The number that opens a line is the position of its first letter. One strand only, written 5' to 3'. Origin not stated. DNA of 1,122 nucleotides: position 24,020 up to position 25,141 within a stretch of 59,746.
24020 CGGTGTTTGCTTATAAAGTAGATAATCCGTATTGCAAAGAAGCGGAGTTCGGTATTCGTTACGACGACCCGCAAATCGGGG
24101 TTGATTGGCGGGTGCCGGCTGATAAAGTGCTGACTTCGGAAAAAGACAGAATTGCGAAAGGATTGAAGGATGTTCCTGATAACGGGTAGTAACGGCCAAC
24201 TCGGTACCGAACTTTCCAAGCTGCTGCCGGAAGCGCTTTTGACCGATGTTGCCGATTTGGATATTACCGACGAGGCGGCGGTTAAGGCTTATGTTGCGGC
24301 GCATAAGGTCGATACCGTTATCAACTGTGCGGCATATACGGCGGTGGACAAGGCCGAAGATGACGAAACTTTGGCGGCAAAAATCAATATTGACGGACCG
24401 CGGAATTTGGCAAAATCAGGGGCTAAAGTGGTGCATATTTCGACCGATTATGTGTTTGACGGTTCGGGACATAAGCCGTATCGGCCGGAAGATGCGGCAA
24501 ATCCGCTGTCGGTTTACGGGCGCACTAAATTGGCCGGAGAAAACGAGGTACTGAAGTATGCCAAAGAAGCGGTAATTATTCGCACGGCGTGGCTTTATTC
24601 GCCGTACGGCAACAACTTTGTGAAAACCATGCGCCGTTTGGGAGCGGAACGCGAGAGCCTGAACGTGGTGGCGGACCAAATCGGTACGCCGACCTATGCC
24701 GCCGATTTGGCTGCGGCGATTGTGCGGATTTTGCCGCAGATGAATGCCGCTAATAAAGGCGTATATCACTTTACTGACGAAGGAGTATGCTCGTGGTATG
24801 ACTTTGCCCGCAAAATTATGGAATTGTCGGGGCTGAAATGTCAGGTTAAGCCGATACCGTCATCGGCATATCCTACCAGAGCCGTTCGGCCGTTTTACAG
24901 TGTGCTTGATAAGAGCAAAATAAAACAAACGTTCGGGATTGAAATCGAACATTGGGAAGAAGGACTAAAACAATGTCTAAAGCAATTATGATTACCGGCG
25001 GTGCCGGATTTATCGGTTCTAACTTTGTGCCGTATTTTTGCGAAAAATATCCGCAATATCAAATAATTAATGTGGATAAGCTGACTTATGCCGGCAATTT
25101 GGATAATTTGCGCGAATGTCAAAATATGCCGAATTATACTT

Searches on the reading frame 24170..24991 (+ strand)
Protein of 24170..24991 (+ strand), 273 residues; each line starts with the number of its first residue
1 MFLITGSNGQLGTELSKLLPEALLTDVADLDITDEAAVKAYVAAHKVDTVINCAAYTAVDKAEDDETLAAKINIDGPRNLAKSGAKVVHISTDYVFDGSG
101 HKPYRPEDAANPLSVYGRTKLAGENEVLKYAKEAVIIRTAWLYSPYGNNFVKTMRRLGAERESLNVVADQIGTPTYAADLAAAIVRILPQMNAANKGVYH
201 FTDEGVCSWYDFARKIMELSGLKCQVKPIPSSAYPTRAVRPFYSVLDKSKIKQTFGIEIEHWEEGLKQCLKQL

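Call 45: search_protein_families(library=pfam, proteins=[window:24170-24991:+], max_evalue=0.00001)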
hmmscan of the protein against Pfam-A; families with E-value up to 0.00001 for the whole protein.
window:24170-24991:+ (273 aa): 5 families
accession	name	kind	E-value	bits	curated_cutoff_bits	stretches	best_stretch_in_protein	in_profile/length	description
PF04321.23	RmlD_sub_bind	-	3.7e-102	341.7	27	1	3-272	4-284/287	RmlD substrate binding domain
PF01370.27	Epimerase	-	2e-22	80.2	20.9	1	3-196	2-233/240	NAD dependent epimerase/dehydratase family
PF16363.11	GDP_Man_Dehyd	-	1.4e-13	51.5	27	1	27-190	56-239/332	GDP-mannose 4,6 dehydratase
PF02719.21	Polysacc_synt_2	-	2.4e-09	37.2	20.2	1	31-148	62-170/293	Polysaccharide biosynthesis protein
PF07993.18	NAD_binding_4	-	4.3e-06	26.5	20.1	1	43-140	85-205/258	Male sterility protein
